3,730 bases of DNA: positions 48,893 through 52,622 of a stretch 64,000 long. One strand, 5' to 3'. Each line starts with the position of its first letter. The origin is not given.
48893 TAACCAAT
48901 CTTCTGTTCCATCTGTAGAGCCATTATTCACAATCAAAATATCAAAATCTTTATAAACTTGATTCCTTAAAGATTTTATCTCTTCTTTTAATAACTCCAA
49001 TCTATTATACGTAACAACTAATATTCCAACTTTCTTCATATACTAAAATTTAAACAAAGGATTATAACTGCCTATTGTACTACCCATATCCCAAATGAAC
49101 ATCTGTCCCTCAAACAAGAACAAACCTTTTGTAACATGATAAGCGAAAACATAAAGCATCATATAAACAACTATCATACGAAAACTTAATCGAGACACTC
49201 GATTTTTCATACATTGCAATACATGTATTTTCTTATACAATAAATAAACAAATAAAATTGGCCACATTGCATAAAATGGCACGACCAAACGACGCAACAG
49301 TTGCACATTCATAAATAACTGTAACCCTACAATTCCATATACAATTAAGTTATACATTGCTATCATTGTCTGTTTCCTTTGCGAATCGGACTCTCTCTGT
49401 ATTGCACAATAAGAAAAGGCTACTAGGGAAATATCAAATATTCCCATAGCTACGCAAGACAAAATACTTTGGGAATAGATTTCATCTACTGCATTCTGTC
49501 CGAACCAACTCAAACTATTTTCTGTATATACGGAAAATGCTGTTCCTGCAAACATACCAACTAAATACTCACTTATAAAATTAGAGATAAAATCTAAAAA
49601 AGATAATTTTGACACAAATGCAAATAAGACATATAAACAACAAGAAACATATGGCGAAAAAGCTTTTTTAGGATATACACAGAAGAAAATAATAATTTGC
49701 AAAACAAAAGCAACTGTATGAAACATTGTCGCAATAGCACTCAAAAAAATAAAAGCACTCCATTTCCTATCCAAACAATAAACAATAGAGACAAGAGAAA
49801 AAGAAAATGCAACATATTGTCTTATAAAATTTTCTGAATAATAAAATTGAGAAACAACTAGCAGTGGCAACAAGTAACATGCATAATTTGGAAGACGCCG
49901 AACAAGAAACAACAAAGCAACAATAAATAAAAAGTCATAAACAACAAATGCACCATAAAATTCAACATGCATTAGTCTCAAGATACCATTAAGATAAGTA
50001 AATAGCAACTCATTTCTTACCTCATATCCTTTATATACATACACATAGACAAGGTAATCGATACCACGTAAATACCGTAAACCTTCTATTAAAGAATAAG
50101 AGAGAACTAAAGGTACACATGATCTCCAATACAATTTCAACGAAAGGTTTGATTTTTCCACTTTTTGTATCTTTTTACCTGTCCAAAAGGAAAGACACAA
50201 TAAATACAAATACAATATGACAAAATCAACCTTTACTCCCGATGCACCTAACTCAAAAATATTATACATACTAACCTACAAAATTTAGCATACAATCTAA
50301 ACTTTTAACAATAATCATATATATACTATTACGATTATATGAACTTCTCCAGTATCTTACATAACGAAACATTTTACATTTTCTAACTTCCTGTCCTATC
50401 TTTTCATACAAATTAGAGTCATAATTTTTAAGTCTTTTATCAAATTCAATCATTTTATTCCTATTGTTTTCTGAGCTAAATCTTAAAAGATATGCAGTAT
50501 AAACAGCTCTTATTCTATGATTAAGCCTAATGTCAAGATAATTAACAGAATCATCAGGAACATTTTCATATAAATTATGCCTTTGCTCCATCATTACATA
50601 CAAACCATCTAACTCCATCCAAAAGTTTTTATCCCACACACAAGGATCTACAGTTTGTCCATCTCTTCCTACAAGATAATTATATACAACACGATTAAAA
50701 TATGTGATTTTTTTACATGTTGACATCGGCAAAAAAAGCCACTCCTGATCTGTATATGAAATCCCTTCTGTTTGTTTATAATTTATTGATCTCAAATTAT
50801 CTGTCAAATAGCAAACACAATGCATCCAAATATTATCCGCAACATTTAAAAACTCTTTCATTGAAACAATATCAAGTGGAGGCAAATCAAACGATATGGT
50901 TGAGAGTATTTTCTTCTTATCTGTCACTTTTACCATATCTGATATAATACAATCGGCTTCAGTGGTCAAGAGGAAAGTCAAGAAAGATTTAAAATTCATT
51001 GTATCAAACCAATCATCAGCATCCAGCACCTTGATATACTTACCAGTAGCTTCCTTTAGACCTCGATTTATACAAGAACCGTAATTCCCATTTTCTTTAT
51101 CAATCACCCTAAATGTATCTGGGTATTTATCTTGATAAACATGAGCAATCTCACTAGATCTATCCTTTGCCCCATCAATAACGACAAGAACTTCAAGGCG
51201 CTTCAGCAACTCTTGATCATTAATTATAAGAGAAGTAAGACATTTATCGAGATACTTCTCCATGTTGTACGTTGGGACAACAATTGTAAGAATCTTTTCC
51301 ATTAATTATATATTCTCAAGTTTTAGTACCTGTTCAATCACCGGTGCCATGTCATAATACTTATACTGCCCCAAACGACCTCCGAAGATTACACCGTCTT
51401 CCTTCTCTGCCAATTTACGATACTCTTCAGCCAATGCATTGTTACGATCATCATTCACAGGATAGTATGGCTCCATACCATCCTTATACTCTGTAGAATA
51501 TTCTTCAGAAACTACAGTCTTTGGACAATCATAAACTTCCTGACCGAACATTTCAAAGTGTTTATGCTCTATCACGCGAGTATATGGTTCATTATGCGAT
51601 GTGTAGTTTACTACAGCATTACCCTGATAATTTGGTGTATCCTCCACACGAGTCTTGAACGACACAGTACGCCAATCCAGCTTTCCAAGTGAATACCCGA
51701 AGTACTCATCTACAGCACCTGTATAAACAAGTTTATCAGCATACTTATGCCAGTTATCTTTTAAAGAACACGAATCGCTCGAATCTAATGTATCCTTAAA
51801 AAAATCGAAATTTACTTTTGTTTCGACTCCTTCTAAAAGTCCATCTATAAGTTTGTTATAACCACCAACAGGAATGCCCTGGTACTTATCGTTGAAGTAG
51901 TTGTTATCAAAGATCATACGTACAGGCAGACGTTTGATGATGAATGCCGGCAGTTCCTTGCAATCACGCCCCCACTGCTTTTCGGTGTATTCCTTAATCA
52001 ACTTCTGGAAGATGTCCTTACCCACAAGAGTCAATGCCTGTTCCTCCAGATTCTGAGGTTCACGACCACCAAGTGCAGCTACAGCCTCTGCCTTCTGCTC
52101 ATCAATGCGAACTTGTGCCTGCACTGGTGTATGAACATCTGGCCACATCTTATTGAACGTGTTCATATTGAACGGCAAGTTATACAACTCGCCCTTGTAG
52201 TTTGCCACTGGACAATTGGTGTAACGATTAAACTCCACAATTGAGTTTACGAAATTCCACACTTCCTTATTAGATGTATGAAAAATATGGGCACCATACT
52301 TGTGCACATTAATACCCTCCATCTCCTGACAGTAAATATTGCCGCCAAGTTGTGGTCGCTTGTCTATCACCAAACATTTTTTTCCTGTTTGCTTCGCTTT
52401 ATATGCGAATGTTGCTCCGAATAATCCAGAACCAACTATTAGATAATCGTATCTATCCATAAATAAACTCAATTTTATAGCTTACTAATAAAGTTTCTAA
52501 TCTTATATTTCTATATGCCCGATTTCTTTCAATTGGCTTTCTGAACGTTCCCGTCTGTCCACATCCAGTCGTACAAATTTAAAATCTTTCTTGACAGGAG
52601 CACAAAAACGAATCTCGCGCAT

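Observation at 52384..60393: A 7.9-kb defence island (Gabija + Kiwa-like + Schlafen-like gene) is embedded in the capsule operon, bounded by a perfect 68-bp duplication of the glf 5' end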

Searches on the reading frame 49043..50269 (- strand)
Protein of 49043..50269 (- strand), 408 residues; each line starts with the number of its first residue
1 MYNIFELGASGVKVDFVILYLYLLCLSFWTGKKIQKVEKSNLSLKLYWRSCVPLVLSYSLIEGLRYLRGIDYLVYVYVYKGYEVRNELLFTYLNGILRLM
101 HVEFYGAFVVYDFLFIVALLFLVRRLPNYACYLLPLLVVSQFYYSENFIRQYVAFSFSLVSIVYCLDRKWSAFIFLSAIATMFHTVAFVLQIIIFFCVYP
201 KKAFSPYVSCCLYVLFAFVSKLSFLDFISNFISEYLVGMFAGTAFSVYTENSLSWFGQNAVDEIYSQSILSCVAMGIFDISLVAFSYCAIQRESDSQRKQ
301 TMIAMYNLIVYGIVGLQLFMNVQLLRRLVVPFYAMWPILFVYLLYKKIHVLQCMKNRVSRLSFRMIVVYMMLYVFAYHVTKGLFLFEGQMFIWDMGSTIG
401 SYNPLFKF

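Call 24: search_protein_families(library=pfam, proteins=[window:49043-50269:-], max_evalue=0.001)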
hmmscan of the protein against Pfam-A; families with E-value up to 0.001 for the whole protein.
window:49043-50269:- (408 aa): 1 family
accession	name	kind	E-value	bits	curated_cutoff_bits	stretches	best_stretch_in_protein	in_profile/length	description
PF14897.12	EpsG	-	9e-23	81.3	30.1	1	53-381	6-316/326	EpsG family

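Call 77: search_protein_families(library=padloc, proteins=[L091:13340-13678:+, L091:13679-14197:+, L091:14203-14445:+, L091:14702-15883:+, L101:2519-3664:+, L101:3702-4595:+, L101:4579-5055:+, L101:5058-5768:+, L102:337-1302:+, L102:1323-2822:+], max_evalue=0.001)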
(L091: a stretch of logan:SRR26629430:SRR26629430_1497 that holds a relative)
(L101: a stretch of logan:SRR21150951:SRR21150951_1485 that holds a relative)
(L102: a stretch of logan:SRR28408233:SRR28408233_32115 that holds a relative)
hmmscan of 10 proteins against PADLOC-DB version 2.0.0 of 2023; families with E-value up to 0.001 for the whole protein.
L091:13340-13678:+ (112 aa): 0 families

L091:13679-14197:+ (172 aa): 0 families

L091:14203-14445:+ (80 aa): 0 families

L091:14702-15883:+ (393 aa): 0 families

L101:2519-3664:+ (381 aa): 0 families

L101:3702-4595:+ (297 aa): 1 family
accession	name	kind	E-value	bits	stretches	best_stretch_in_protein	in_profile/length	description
PDLC04559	PDC-M28B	-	3.2e-05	21.2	1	17-55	129-166/438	-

L101:4579-5055:+ (158 aa): 0 families

L101:5058-5768:+ (236 aa): 0 families

L102:337-1302:+ (321 aa): 1 family
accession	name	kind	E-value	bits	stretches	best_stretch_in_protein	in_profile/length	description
PDLC02343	AbiC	-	2.6e-06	25.2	1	13-263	8-233/306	AbiC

L102:1323-2822:+ (499 aa): 1 family
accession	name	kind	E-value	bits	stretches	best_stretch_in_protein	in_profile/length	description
PDLC04108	PD-T7-3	-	1.4e-07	29.1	1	1-312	1-316/432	-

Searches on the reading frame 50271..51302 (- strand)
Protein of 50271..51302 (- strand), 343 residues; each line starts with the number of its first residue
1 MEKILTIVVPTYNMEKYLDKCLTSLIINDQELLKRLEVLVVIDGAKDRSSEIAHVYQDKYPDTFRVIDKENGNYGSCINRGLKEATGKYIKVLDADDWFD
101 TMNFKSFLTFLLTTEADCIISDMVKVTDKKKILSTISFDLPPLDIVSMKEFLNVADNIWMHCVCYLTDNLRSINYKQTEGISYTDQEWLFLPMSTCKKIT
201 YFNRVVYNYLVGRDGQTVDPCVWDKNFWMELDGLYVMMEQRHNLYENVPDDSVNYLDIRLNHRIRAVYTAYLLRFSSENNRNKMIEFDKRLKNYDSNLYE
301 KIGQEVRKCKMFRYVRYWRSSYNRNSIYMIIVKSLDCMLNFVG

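Call 8: search_protein_families(library=pfam, proteins=[window:50271-51302:-], max_evalue=0.001)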
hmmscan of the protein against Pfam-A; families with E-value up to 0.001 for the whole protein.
window:50271-51302:- (343 aa): 3 families
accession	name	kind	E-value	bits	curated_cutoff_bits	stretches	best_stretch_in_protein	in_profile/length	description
PF00535.33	Glycos_transf_2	-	1.4e-24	87.4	23.3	1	6-131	1-123/168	Glycosyl transferase family 2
PF13641.12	Glyco_tranf_2_3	-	9e-09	36.1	27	1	5-120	3-120/230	Glycosyltransferase like family 2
PF10111.15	Glyco_tranf_2_2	-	1.5e-05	25.1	27.3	1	7-111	2-106/276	Glycosyltransferase like family 2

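Call 48: search_protein_families(library=ncbifam, proteins=[window:50274-51302:-], max_evalue=0.01)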
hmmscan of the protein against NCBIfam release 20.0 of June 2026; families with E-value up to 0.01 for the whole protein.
window:50274-51302:- (343 aa): 20 families
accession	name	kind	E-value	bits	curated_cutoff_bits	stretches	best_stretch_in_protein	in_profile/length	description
NF007482.0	PRK10073.1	equivalog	3.2e-25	88.8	423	1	3-213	6-219/334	glycosyltransferase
NF041875.1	EPS_EpsD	equivalog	3.7e-12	46.3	370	1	5-102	1-94/325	exopolysaccharide biosynthesis glycosyltransferase EpsD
NF053739.1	GlytfEpsEBac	equivalog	6.2e-11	41.8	450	1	6-131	4-128/265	glycosyltransferase EpsE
NF047683.1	TeichurnBiosyTuaG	equivalog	2e-10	40.8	400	1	3-115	6-115/252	teichuronic acid biosynthesis protein TuaG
TIGR03111.1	glyc2_xrt_Gpos1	hypoth_equivalog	1.2e-09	37.5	363.95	1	5-115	51-160/439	TIGR03111 family XrtG-associated glycosyltransferase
TIGR03937.1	PgaC_IcaA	equivalog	2.4e-09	36.6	422.3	1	4-115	46-154/407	poly-beta-1,6-N-acetyl-D-glucosamine synthase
TIGR04283.1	glyco_like_mftF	equivalog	4.1e-09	36.4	182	1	5-132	1-117/221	TIGR04283 family arsenosugar biosynthesis glycosyltransferase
NF038302.1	EPS_HpsE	equivalog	3.1e-08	32.9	300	1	5-101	3-101/307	hormogonium polysaccharide biosynthesis glycosyltransferase HpsE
NF007986.1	PRK10714.1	equivalog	7.7e-07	28.4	529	1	5-96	8-100/316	undecaprenyl-phosphate 4-deoxy-4-formamido-L-arabinose transferase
NF050050.1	ProtGlycPglI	equivalog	3.8e-06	26.5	500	1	4-99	3-96/306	GalNAc(5)-diNAcBac-PP-undecaprenol beta-1,3-glucosyltransferase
TIGR03965.1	mycofact_glyco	equivalog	6.5e-06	25.3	280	1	5-96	76-164/467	mycofactocin biosynthesis glycosyltransferase MftF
NF041394.1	GtaseAglG_Halo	equivalog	3e-05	23.4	440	1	6-98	4-94/304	glucosyl-dolichyl phosphate glucuronosyltransferase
NF041391.1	DPhHxTase_Halo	equivalog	3.3e-05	23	375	1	11-124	3-105/213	dolichyl-phosphate hexose transferase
TIGR04440.1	glyco_TIGR04440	domain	9.3e-05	22.2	70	1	5-114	2-109/215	TIGR00180 family glycosyltransferase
NF047588.1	GlcsyltransPgfSStrep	equivalog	0.00013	21.3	500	1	5-97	3-96/308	glycosyltransferase PgfS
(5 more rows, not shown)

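Call 77: search_protein_families(library=padloc, proteins=[L091:13340-13678:+, L091:13679-14197:+, L091:14203-14445:+, L091:14702-15883:+, L101:2519-3664:+, L101:3702-4595:+, L101:4579-5055:+, L101:5058-5768:+, L102:337-1302:+, L102:1323-2822:+], max_evalue=0.001)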
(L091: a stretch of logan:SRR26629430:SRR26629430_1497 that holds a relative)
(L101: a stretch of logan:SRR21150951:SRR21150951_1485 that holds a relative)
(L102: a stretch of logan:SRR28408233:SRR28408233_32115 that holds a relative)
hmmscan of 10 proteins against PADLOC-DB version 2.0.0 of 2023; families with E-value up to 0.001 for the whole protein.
L091:13340-13678:+ (112 aa): 0 families

L091:13679-14197:+ (172 aa): 0 families

L091:14203-14445:+ (80 aa): 0 families

L091:14702-15883:+ (393 aa): 0 families

L101:2519-3664:+ (381 aa): 0 families

L101:3702-4595:+ (297 aa): 1 family
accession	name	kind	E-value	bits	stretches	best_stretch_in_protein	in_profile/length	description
PDLC04559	PDC-M28B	-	3.2e-05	21.2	1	17-55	129-166/438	-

L101:4579-5055:+ (158 aa): 0 families

L101:5058-5768:+ (236 aa): 0 families

L102:337-1302:+ (321 aa): 1 family
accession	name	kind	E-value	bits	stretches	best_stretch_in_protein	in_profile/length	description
PDLC02343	AbiC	-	2.6e-06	25.2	1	13-263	8-233/306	AbiC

L102:1323-2822:+ (499 aa): 1 family
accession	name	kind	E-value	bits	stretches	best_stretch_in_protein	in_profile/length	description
PDLC04108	PD-T7-3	-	1.4e-07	29.1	1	1-312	1-316/432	-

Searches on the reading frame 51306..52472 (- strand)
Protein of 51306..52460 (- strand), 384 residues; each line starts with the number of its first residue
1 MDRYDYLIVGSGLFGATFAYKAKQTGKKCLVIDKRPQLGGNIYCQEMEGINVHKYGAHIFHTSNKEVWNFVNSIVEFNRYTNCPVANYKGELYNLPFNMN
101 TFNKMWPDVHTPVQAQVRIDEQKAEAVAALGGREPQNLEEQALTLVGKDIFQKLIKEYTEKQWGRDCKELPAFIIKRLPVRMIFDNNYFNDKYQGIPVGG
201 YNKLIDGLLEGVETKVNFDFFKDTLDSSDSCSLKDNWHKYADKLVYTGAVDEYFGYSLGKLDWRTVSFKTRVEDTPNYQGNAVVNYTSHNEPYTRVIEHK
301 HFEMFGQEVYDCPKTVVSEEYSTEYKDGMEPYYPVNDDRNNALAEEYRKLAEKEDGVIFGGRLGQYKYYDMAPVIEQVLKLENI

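Call 8: search_protein_families(library=pfam, proteins=[window:51306-52460:-], max_evalue=0.001)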
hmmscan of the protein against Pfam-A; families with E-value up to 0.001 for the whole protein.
window:51306-52460:- (384 aa): 6 families
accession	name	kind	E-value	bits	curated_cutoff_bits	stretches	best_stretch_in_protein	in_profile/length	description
PF03275.19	GLF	-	3.9e-75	252.4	26.3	1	153-368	1-203/203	UDP-galactopyranose mutase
PF13450.12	NAD_binding_8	-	7.3e-21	74.7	21.9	1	8-72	1-66/68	NAD(P)-binding Rossmann-like domain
PF00890.30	FAD_binding_2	-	7.5e-05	22.5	20.4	1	5-42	1-38/414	FAD binding domain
PF01593.30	Amino_oxidase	-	9e-05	22.4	19.8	1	19-138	7-133/443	Flavin containing amine oxidoreductase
PF12831.13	FAD_oxidored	-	0.00017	21.5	27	1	5-80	1-74/416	FAD dependent oxidoreductase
PF01266.30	DAO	-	0.00039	20.5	27.9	1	5-40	1-37/353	FAD dependent oxidoreductase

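Call 10: find_encoding_contigs(protein=window:51306-52460:-, flank=10000, max_places=10)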
Protein window:51306-52460:- (384 aa): no gene with exactly this product is on record in the collection.

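Call 11: find_homologous_proteins(query=window:51309-52460:-, max_evalue=1e-100)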
Query window:51309-52460:- (384 aa): 8000 proteins with E <= 1e-100 among 8000 candidates; the best 120 are listed.
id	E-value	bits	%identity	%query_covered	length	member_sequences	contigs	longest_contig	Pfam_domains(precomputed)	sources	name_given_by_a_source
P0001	8.9e-249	843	93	100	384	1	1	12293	PF03275.20,PF13450.13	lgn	-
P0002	8.0e-243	823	92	100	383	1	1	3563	PF03275.20,PF13450.13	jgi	-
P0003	1.1e-238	810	90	99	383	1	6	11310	PF03275.20,PF13450.13,PF00890.31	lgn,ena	-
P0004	1.0e-237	807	89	99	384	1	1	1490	PF03275.20,PF13450.13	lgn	-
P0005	1.1e-237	807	89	99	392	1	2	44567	PF03275.20,PF13450.13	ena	-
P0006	1.9e-237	806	89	99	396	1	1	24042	PF03275.20,PF13450.13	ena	-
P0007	3.1e-237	805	89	99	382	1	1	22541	PF03275.20,PF13450.13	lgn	-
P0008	8.1e-237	804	88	99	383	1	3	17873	PF03275.20,PF13450.13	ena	-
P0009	1.2e-236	803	89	99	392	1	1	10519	PF03275.20,PF13450.13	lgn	-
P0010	1.4e-236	803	86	100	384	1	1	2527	PF03275.20,PF13450.13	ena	-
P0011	2.3e-236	802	88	99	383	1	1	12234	PF03275.20,PF13450.13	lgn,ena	-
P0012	2.4e-236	802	87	100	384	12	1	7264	PF03275.20,PF13450.13,PF12831.14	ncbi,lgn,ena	-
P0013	3.9e-236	801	90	100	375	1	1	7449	PF03275.20,PF13450.13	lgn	-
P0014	4.2e-236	801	87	99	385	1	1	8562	PF03275.20,PF13450.13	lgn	-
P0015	1.3e-235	800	87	99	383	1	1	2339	PF03275.20,PF13450.13,PF12831.14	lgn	-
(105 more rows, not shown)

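Call 21: find_encoding_contigs(protein=P0001, flank=10000, max_places=4)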
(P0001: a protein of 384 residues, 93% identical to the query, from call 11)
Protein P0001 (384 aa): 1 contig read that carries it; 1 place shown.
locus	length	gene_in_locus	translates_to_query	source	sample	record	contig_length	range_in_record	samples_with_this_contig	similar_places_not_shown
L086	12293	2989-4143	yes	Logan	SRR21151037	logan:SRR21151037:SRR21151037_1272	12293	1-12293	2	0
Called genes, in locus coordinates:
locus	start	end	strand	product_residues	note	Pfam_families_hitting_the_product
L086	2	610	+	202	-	?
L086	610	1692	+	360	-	PF01757:Acyl_transf_3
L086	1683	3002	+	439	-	-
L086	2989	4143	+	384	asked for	PF13450:NAD_binding_8, PF03275:GLF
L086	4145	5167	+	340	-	PF00535:Glycos_transf_2, PF13641:Glyco_tranf_2_3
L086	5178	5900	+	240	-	PF00483:NTP_transferase (weak), PF01128:IspD, PF12804:NTP_transf_3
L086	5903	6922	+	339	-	PF01073:3Beta_HSD, PF01370:Epimerase, PF02719:Polysacc_synt_2 (weak), PF13460:NAD_binding_10, PF16363:GDP_Man_Dehyd, PF07993:NAD_binding_4 (weak)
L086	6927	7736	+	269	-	PF04991:LicD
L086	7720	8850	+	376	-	PF04230:PS_pyruv_trans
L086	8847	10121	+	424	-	PF12838:Fer4_7, PF13187:Fer4_9 (weak), PF04432:FrhB_FdhB_C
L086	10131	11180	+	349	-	PF13439:Glyco_transf_4 (weak), PF00534:Glycos_transf_1, PF13692:Glyco_trans_1_4, PF13524:Glyco_trans_1_2 (weak)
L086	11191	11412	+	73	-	-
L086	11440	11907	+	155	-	-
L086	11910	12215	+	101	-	PF03457:HA (weak)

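Call 41: find_encoding_contigs(protein=P0002, flank=10000, max_places=4)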
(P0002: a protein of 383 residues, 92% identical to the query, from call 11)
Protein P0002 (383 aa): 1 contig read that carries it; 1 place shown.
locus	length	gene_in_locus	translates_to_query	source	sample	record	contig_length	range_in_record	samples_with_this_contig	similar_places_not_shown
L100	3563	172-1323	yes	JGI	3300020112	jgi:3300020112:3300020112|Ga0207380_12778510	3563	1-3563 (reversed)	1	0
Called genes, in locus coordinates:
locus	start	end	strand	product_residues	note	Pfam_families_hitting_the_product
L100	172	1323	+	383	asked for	PF13450:NAD_binding_8, PF03275:GLF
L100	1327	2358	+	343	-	PF00535:Glycos_transf_2, PF10111:Glyco_tranf_2_2 (weak), PF13641:Glyco_tranf_2_3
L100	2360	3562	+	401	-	?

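Call 48: search_protein_families(library=ncbifam, proteins=[window:51309-52460:-], max_evalue=0.01)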
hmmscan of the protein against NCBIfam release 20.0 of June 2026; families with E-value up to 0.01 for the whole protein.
window:51309-52460:- (384 aa): 27 families (the best 25 are shown)
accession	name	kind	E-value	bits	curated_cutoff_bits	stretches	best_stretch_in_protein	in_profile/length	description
TIGR00031.1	UDP-GALP_mutase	equivalog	1.2e-113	379.9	303.75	1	4-380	2-371/378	UDP-galactopyranose mutase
NF005548.0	PRK07208.1-4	equivalog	2.9e-11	42.6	389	1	5-172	5-168/488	hypothetical protein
NF005545.0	PRK07208.1-1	equivalog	1.9e-10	39.8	451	1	4-172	8-172/504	hypothetical protein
NF005560.0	PRK07233.1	equivalog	1.1e-09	37.7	252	1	7-215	4-212/435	hypothetical protein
NF005546.0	PRK07208.1-2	equivalog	1.1e-08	34.2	418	1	133-172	162-201/527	hypothetical protein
NF005547.0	PRK07208.1-3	equivalog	1.5e-07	30.5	380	1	5-171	6-172/465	hypothetical protein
NF041160.1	DGGPL_Thplmales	equivalog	1.1e-05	24.6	780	1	1-46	1-46/396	digeranylgeranylglycerophospholipid reductase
TIGR01813.1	flavo_cyto_c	subfamily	1.6e-05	23.9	285.45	1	7-42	3-39/444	flavocytochrome c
TIGR00562.1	proto_IX_ox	equivalog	3.1e-05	22.8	97.85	1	5-156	4-158/470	protoporphyrinogen oxidase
NF005064.0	PRK06481.1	equivalog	3.3e-05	22.8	542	1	2-51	60-108/506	flavocytochrome c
TIGR02032.1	GG-red-SF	subfamily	5.6e-05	23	158.8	1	4-45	1-41/297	geranylgeranyl reductase family protein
NF053717.1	VnlPnlRedVprA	equivalog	7.3e-05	21.8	600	1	2-50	5-54/481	vinyl phenol reductase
NF003585.0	PRK05249.1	equivalog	8e-05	21.4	465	1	3-42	6-45/464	Si-specific NAD(P)(+) transhydrogenase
NF008841.0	PRK11883.1-1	equivalog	0.00011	21.2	517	1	4-73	4-75/453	protoporphyrinogen oxidase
TIGR03467.1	HpnE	equivalog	0.0003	20.2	283.05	1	7-74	2-70/430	hydroxysqualene dehydroxylase HpnE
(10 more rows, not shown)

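Call 77: search_protein_families(library=padloc, proteins=[L091:13340-13678:+, L091:13679-14197:+, L091:14203-14445:+, L091:14702-15883:+, L101:2519-3664:+, L101:3702-4595:+, L101:4579-5055:+, L101:5058-5768:+, L102:337-1302:+, L102:1323-2822:+], max_evalue=0.001)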
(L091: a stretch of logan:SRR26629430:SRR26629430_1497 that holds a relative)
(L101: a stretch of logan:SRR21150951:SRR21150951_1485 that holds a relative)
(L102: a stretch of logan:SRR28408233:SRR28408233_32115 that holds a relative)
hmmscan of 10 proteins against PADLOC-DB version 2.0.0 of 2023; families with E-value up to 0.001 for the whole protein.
L091:13340-13678:+ (112 aa): 0 families

L091:13679-14197:+ (172 aa): 0 families

L091:14203-14445:+ (80 aa): 0 families

L091:14702-15883:+ (393 aa): 0 families

L101:2519-3664:+ (381 aa): 0 families

L101:3702-4595:+ (297 aa): 1 family
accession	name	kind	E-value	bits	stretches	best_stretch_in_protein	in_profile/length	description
PDLC04559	PDC-M28B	-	3.2e-05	21.2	1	17-55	129-166/438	-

L101:4579-5055:+ (158 aa): 0 families

L101:5058-5768:+ (236 aa): 0 families

L102:337-1302:+ (321 aa): 1 family
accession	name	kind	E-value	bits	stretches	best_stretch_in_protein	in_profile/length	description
PDLC02343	AbiC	-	2.6e-06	25.2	1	13-263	8-233/306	AbiC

L102:1323-2822:+ (499 aa): 1 family
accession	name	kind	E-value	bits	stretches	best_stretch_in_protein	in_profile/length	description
PDLC04108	PD-T7-3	-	1.4e-07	29.1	1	1-312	1-316/432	-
